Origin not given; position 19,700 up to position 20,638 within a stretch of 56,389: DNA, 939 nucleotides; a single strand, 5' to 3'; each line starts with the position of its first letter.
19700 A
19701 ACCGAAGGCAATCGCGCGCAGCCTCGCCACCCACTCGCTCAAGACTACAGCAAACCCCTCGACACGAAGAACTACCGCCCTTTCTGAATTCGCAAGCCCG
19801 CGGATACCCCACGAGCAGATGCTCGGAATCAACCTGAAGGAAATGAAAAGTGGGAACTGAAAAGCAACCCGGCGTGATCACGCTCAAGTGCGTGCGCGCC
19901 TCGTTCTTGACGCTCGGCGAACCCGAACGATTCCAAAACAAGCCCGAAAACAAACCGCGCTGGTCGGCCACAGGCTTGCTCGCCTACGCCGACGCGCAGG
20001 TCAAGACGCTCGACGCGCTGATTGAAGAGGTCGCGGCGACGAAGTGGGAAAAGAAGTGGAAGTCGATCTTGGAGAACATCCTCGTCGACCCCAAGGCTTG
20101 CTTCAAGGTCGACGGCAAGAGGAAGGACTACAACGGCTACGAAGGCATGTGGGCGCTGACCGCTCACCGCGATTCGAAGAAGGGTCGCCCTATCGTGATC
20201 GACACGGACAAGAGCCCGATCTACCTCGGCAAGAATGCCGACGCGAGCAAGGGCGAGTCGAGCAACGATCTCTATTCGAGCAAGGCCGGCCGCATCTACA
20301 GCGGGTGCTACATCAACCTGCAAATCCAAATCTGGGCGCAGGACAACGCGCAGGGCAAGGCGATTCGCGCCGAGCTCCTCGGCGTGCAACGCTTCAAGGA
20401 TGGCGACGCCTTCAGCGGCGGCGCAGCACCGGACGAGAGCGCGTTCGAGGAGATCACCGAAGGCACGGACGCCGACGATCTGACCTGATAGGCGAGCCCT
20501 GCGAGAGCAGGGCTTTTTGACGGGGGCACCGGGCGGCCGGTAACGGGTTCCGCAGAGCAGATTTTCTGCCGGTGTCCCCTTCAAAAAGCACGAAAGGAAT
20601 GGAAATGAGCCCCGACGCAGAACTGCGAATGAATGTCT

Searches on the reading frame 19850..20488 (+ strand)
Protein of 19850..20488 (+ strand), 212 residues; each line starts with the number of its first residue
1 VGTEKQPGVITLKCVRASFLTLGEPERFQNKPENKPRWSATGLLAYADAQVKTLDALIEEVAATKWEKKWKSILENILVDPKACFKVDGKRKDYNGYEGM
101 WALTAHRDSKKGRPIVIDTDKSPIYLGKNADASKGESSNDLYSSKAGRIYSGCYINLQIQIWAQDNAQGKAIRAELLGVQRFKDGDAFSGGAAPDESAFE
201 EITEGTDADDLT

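Call 30: search_protein_families(library=pfam, max_evalue=0.01, proteins=[window:19850-20488:+])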
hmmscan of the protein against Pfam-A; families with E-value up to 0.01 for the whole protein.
window:19850-20488:+ (212 aa): 1 family
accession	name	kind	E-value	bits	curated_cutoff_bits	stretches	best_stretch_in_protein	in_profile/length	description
PF10991.15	Enc34_ssDNA-bd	-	3.5e-28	98.9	26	1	10-210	3-174/176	Enterobacter phage Enc34, ssDNA-binding protein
